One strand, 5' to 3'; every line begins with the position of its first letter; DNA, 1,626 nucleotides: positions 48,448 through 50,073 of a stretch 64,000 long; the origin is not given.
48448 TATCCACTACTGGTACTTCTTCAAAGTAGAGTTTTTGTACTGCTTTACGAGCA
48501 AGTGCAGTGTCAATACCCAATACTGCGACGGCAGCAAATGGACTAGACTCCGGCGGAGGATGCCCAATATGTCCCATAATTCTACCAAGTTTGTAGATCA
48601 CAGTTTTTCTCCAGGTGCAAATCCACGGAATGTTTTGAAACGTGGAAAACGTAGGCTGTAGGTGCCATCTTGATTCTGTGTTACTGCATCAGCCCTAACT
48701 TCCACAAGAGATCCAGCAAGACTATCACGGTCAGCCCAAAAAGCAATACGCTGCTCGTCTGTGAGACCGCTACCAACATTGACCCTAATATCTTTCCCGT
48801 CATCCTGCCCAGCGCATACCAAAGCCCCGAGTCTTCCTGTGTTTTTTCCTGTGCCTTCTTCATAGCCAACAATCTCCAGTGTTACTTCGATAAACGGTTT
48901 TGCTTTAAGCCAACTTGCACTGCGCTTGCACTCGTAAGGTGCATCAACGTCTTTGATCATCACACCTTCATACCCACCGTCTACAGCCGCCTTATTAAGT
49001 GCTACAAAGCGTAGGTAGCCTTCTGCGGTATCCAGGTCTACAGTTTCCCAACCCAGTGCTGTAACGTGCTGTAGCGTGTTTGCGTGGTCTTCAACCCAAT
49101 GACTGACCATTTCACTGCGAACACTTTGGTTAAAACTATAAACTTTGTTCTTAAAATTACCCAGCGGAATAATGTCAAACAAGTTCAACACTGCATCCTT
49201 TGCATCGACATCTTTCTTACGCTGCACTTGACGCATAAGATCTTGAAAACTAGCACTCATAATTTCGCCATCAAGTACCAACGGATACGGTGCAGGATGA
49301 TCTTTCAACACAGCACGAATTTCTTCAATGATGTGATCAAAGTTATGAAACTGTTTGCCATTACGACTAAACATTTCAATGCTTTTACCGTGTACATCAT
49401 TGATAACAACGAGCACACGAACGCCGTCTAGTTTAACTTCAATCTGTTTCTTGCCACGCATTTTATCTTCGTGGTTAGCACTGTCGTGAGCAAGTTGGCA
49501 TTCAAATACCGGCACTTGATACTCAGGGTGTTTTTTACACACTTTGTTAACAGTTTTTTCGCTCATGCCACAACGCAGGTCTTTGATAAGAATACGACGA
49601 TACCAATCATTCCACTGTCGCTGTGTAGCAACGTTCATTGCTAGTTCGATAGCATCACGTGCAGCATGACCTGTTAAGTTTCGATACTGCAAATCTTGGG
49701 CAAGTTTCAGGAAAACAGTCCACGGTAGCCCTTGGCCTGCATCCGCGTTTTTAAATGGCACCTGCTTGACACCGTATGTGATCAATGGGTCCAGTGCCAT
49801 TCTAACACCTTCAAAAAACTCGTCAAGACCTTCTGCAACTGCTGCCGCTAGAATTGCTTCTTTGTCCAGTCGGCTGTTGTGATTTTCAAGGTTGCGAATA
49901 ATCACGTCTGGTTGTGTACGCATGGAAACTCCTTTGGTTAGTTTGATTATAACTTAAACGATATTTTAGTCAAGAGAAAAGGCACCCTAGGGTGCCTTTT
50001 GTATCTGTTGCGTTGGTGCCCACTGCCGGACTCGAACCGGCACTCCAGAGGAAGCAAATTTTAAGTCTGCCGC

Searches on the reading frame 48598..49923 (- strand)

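Call 9: search_protein_families(library=phrogs, proteins=[window:48598-49923:-], max_evalue=0.001)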
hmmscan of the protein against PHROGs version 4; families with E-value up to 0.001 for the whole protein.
window:48598-49923:- (441 aa): 2 families
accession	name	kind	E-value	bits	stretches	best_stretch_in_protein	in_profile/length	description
phrog_114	-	DNA, RNA and nucleotide metabolism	2e-92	311.8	1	8-434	94-499/634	ATP-dependent DNA ligase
phrog_30362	-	DNA, RNA and nucleotide metabolism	5.6e-05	24.2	1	305-436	6-137/144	DNA ligase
